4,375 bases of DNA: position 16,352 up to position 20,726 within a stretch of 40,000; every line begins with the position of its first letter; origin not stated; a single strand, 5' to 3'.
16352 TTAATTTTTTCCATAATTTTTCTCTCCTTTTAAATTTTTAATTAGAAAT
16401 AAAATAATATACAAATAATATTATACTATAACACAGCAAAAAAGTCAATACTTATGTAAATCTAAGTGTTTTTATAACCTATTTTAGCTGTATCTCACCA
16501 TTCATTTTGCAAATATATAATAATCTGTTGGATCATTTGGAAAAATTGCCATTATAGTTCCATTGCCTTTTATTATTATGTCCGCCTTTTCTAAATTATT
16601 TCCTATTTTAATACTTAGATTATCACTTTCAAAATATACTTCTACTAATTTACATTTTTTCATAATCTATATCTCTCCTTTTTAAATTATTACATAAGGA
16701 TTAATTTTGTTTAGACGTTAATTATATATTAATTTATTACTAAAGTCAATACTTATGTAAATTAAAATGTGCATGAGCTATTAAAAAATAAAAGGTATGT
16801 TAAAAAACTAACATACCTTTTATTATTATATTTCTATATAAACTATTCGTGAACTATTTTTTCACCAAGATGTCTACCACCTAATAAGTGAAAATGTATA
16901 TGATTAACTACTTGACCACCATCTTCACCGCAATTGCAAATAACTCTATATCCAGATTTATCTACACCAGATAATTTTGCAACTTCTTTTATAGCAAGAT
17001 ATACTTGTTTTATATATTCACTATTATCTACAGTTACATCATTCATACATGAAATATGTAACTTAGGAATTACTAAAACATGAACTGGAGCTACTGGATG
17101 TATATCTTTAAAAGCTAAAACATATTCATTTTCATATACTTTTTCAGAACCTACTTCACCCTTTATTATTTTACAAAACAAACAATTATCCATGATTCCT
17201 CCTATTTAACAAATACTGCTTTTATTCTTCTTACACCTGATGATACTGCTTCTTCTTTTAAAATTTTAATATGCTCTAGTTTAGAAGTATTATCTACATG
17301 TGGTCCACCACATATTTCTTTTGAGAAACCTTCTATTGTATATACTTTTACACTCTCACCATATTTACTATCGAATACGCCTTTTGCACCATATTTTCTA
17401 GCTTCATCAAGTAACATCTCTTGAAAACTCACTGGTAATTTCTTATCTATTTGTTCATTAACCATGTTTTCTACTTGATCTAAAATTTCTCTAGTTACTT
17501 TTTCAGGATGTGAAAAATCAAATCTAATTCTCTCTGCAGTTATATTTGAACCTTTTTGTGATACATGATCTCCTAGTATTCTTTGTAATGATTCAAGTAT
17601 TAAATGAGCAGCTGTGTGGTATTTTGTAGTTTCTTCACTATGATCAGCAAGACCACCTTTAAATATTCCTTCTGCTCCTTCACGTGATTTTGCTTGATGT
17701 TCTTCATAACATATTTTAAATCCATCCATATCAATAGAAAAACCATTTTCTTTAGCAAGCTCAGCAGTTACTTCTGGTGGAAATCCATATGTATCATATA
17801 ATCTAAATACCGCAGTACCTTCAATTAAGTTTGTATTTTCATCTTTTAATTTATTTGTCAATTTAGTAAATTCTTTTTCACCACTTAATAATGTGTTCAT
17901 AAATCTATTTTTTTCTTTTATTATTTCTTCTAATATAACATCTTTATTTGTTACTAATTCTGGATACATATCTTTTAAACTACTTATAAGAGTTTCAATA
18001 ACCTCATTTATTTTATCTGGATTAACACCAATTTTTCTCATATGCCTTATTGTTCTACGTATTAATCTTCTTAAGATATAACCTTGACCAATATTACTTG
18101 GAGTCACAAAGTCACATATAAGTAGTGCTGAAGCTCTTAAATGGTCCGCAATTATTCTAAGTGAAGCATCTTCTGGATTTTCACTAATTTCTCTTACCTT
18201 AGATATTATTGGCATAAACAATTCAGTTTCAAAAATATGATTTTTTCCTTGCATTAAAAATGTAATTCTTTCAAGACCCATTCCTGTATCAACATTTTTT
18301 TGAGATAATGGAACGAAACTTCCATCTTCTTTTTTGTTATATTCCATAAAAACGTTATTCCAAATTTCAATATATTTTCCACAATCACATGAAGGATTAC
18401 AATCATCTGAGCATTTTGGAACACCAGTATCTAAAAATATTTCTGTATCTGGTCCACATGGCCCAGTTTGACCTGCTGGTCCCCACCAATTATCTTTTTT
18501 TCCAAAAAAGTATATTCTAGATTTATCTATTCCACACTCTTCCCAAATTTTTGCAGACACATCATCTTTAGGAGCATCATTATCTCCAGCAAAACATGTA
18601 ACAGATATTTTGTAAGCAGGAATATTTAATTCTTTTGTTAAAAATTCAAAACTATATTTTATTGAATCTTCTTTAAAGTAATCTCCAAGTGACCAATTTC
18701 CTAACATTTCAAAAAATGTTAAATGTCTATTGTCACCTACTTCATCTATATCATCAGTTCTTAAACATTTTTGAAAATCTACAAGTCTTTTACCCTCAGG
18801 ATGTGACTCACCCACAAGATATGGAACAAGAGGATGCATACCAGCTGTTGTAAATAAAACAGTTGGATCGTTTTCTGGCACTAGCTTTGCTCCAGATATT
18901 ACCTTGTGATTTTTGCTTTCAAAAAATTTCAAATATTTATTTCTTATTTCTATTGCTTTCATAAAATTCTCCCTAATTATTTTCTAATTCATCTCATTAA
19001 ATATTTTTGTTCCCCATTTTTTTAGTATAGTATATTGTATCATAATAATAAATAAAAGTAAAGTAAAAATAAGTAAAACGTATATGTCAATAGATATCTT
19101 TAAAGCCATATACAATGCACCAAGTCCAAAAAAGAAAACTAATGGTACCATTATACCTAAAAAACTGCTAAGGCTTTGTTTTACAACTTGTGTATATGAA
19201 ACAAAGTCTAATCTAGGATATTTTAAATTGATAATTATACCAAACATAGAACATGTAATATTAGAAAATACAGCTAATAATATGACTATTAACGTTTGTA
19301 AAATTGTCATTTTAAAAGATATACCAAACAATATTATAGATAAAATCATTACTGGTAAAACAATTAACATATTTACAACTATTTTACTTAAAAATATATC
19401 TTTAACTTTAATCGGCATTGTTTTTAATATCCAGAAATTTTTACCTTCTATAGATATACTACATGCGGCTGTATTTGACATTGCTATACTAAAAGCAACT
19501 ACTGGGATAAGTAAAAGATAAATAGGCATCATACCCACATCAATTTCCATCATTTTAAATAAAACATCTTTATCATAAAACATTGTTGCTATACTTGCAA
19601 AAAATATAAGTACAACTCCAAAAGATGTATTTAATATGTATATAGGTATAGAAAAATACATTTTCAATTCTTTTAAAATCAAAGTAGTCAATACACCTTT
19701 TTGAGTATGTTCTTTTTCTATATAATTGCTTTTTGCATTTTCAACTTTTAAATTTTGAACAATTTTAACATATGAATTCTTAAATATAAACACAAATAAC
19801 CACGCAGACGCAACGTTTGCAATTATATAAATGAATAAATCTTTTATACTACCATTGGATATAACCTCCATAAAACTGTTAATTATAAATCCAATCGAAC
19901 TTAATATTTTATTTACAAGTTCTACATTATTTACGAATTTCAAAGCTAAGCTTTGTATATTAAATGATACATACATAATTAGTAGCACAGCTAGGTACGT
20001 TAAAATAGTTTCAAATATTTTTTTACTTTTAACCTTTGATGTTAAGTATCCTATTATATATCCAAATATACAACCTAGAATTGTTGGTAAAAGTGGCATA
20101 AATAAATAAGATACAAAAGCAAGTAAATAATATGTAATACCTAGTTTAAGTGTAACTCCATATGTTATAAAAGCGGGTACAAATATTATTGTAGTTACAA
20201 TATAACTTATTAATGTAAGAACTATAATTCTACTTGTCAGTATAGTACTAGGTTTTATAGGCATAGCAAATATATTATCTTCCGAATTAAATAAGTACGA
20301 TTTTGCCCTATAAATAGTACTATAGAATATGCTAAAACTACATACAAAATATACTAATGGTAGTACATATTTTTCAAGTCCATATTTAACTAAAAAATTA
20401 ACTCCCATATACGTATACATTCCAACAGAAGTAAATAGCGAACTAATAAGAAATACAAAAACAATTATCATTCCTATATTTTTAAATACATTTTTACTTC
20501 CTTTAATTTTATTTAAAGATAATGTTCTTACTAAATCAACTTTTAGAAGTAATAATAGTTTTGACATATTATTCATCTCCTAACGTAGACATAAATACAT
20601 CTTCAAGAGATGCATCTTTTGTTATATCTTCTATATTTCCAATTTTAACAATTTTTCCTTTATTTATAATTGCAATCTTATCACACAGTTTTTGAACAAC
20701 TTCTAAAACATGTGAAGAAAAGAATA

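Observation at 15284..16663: Tandem cluster of receiver-less Spo0A-C-domain proteins sharing a novel ~35-aa N-terminal module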

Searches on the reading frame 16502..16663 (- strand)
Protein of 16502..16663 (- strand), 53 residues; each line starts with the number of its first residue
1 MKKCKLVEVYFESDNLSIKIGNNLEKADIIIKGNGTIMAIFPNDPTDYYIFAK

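Call 3: search_protein_families(library=pfam, proteins=[window:16502-16663:-], max_evalue=1)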
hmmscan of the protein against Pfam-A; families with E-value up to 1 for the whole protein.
window:16502-16663:- (53 aa): 2 families
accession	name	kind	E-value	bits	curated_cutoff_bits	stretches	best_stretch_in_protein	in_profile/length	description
PF11589.14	DUF3244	-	0.0054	17.1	25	1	7-49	22-67/96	Domain of unknown function (DUF3244)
PF11948.15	DUF3465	-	0.17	12.3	25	1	12-45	13-46/124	Protein of unknown function (DUF3465)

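Call 4: search_protein_families(library=ncbifam, proteins=[window:16502-16663:-], max_evalue=1)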
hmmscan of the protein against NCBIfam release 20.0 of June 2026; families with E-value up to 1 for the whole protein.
window:16502-16663:- (53 aa): 0 families

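Call 50: predict_structure(alignment_id=A5)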
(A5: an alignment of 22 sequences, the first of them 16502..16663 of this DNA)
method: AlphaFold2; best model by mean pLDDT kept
length: 53 residues; sequences in the alignment: 22
mean_pLDDT: 81.6   pTM: 0.56
mean pLDDT of the five models: 81.6, 78.9, 78.4, 77.7, 75.6
residues with pLDDT >= 90: 4; 70-90: 45; 50-70: 3; < 50: 1
segments of 3 or more residues with pLDDT < 50: none
pLDDT, mean of each block of 10 residues (from residue 1): 73 87 89 86 78 67
secondary structure, 60 per line:
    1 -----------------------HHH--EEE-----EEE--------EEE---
elements in order: E29-31 E37-39 E48-50

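Call 56: fold_search(model_id=the predicted structure, library=pdb)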
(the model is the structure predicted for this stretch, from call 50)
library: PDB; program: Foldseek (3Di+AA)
matches with E <= 10: 52; with E <= 0.001: 0
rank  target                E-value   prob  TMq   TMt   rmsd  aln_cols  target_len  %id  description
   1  6tjb_A                1.0e+00  0.21  0.34  0.41   8.2        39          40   28  Crystal structure of the computationally designed Cake2 protein (released 2020-05-06)
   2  2law_MODEL_1_A        2.7e+00  0.25  0.38  0.54   4.8        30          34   17  Structure of the second WW domain from human YAP in complex with a human Smad1 derived peptide (released 2011-07-06)
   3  1z1b_A                3.8e+00  0.20  0.39  0.07   3.7        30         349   13  Crystal structure of a lambda integrase dimer bound to a COC' core site (released 2005-06-28)
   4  6g3p_B                3.8e+00  0.08  0.28  0.13   5.2        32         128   16  X-ray structure of seleno-methionine labelled NSD3-PWWP1 (released 2019-06-26)
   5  6g3p_A                4.3e+00  0.08  0.28  0.14   5.2        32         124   16  X-ray structure of seleno-methionine labelled NSD3-PWWP1 (released 2019-06-26)
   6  1z1g_A                5.2e+00  0.15  0.38  0.07   4.1        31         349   16  Crystal structure of a lambda integrase tetramer bound to a Holliday junction (released 2005-06-28)
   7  5d7u_B                5.2e+00  0.10  0.31  0.32   2.0        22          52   14  Crystal structure of the C-terminal domain of MMTV integrase (released 2016-02-17)
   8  9evs_1g               5.2e+00  0.06  0.33  0.21  11.9        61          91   11  Structure of the flowering plant mitoribosome with P-site tRNA (released 2025-09-03)
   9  9gyt_1g               5.2e+00  0.04  0.24  0.17  13.1        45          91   16  High resolution structure of B. oleracea mitoribosome (released 2025-10-15)
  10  6tjd_A                5.6e+00  0.08  0.33  0.13   6.9        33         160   36  Crystal structure of the computationally designed Cake4 protein (released 2020-05-06)
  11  3kif_C                5.6e+00  0.06  0.34  0.23  10.8        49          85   18  The crystal structures of two fragments truncated from 5-bladed beta-propeller lectin, tachylectin-2 (Lib1-B7-18 and L (released 2010-04-28)
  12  6g3t_C                6.0e+00  0.06  0.28  0.15   5.3        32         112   16  X-ray structure of NSD3-PWWP1 (released 2019-06-26)
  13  6g3t_B                6.0e+00  0.06  0.28  0.14   5.3        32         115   16  X-ray structure of NSD3-PWWP1 (released 2019-06-26)
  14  6g27                  6.0e+00  0.06  0.27  0.14   5.1        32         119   16  X-ray structure of NSD3-PWWP1 in complex with compound 5 (released 2019-06-26)
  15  1b77_A                6.4e+00  0.09  0.33  0.09   2.5        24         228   21  BUILDING A REPLISOME STRUCTURE FROM INTERACTING PIECES: A SLIDING CLAMP COMPLEXED WITH AN INTERACTION PEPTIDE FROM DNA (released 1999-02-08)
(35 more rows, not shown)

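Call 70: search_protein_families(library=phrogs, proteins=[window:16502-16663:-], max_evalue=0.01)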
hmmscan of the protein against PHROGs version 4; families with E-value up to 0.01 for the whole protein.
window:16502-16663:- (53 aa): 0 families

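Call 71: search_solved_structures(query=A5, max_evalue=10)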
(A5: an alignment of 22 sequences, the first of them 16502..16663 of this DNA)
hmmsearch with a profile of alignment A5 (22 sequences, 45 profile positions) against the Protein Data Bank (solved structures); distinct sequences matched with E-value up to 10: 15.
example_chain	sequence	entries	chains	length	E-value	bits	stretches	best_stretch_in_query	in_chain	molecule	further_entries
8w97_A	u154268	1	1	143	0.012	18.1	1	26-43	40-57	De novo design protein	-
6tjg_A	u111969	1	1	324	0.058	15.9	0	30-39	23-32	Cake8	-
6tjh_A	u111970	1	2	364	0.085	15.4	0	30-39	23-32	Cake9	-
6tje_A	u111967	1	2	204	0.086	15.3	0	30-39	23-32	Cake5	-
6tjf_A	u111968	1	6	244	0.095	15.2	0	30-39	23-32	Cake6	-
6tjd_A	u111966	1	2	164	0.097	15.2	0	30-39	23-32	Cake4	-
6tji_A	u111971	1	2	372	0.1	15.1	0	30-39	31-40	Cake10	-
5fiq_A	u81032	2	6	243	0.12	14.8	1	14-44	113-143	EXD1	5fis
5fis_B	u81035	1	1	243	0.12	14.8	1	14-44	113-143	EXD1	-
6tjc_A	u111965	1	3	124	0.17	14.4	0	30-39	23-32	Cake3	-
7b3y_B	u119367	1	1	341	0.46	13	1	3-33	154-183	Fibronectin binding protein,2-dehydro-3-deoxyphosphogluconate aldolase/4-hydroxy-2-oxoglut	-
7msc_8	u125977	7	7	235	0.91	12.1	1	15-32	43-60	50S ribosomal protein L1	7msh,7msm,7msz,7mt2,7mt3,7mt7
8v9j_K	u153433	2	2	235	0.99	11.9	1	15-32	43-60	50S Ribosomal Protein L01 | Large ribosomal subunit protein uL1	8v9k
7nn6_A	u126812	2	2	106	1.2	11.7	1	13-27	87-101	ToxR | Cholera toxin transcriptional activator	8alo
6tjb_A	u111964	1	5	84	1.5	11.3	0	30-39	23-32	Cake2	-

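Call 95: fold_search(model_id=the predicted structure, library=viral)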
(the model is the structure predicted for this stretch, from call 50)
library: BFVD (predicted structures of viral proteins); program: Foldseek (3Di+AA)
matches with E <= 10: 289; with E <= 0.001: 0
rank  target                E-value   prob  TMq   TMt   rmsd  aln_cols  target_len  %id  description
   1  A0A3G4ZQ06            9.2e-01  0.20  0.33  0.11   5.3        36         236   25  HNH endonuclease [Terrestrivirus sp.]
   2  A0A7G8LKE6            1.4e+00  0.11  0.31  0.17  14.8        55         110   13  (no name in the UniProt tables at hand)
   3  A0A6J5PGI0            1.5e+00  0.12  0.34  0.05  18.6        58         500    9  Uncharacterized protein [uncultured Caudovirales phage]
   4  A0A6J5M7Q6            1.6e+00  0.41  0.36  0.19   1.3        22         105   23  Uncharacterized protein [uncultured Caudovirales phage]
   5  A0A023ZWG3            1.6e+00  0.18  0.34  0.28   6.5        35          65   20  Uncharacterized protein [Mycobacterium phage MosMoris]
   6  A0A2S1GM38            1.7e+00  0.41  0.38  0.37   4.5        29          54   21  Uncharacterized protein [Erwinia phage Cronus]
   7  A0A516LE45            1.7e+00  0.18  0.38  0.24   7.2        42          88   17  (no name in the UniProt tables at hand)
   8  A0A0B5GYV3            1.7e+00  0.15  0.41  0.02  15.0        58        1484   17  Tail fiber protein [Vibrio phage phi 3]
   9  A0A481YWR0            1.7e+00  0.08  0.27  0.09  10.0        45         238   29  Uncharacterized protein [Marseillevirus LCMAC201]
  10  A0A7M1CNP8            1.8e+00  0.15  0.34  0.24   5.4        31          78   16  (no name in the UniProt tables at hand)
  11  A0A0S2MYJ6            1.8e+00  0.13  0.36  0.06   9.7        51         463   12  Uncharacterized protein [Enterococcus phage vB_EfaP_IME199]
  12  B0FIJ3                1.9e+00  0.14  0.33  0.14   5.5        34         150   20  HNH endonuclease [Escherichia phage Phieco32]
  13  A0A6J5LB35            2.1e+00  0.14  0.38  0.15  23.2        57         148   18  Uncharacterized protein [uncultured Caudovirales phage]
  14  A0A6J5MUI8            2.1e+00  0.11  0.35  0.04  11.1        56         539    9  Uncharacterized protein [uncultured Caudovirales phage]
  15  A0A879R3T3            2.1e+00  0.10  0.35  0.31   9.6        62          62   18  Uncharacterized protein [Synechococcus phage S-SRM01]
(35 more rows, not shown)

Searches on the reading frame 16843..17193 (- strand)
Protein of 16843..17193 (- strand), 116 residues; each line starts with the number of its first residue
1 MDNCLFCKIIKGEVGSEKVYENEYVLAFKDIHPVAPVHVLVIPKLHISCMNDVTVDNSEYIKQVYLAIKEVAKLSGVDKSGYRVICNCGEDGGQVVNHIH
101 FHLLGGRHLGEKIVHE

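Call 3: search_protein_families(library=pfam, proteins=[window:16843-17193:-], max_evalue=1)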
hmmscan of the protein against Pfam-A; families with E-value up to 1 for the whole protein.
window:16843-17193:- (116 aa): 2 families
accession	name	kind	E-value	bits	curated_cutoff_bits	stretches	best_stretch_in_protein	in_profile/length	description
PF01230.28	HIT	-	2.6e-25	89.3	21.5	1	12-108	2-97/98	HIT domain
PF11969.13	DcpS_C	-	1.2e-22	80.9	24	1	3-108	1-104/114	Scavenger mRNA decapping enzyme C-term binding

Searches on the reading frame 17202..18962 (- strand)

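Call 94: search_protein_families(library=ncbifam, proteins=[window:17202-18962:-], max_evalue=0.001)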
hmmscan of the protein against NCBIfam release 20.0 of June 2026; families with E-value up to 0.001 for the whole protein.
window:17202-18962:- (586 aa): 5 families
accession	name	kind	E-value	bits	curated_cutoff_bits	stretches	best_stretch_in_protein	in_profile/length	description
NF002436.0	PRK01584.1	equivalog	3.4e-269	894.3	529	1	1-585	1-593/595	alanine--tRNA ligase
TIGR00344.1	alaS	equivalog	2.6e-183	611.5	457.05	2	5-431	1-431/847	alanine--tRNA ligase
TIGR03683.1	A-tRNA_syn_arch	equivalog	8.2e-84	282.4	744.7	4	270-413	330-468/902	alanine--tRNA ligase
NF040865.1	a_tRNA_ed_AlaXM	equivalog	1.6e-19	70.6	300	1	445-582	94-231/234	alanyl-tRNA editing protein AlaXM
TIGR00418.1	thrS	equivalog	3.8e-05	22.8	383.65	1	449-571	2-131/565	threonine--tRNA ligase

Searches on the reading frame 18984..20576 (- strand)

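Call 15: search_protein_families(library=pfam, proteins=[window:18984-20576:-], max_evalue=0.001)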
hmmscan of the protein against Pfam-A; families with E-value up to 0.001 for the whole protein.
window:18984-20576:- (530 aa): 1 family
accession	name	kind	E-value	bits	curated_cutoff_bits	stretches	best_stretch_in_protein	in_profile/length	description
PF16949.11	ABC_tran_2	-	8.3e-05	22.1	25.7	0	40-466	18-467/542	Putative ATP-binding cassette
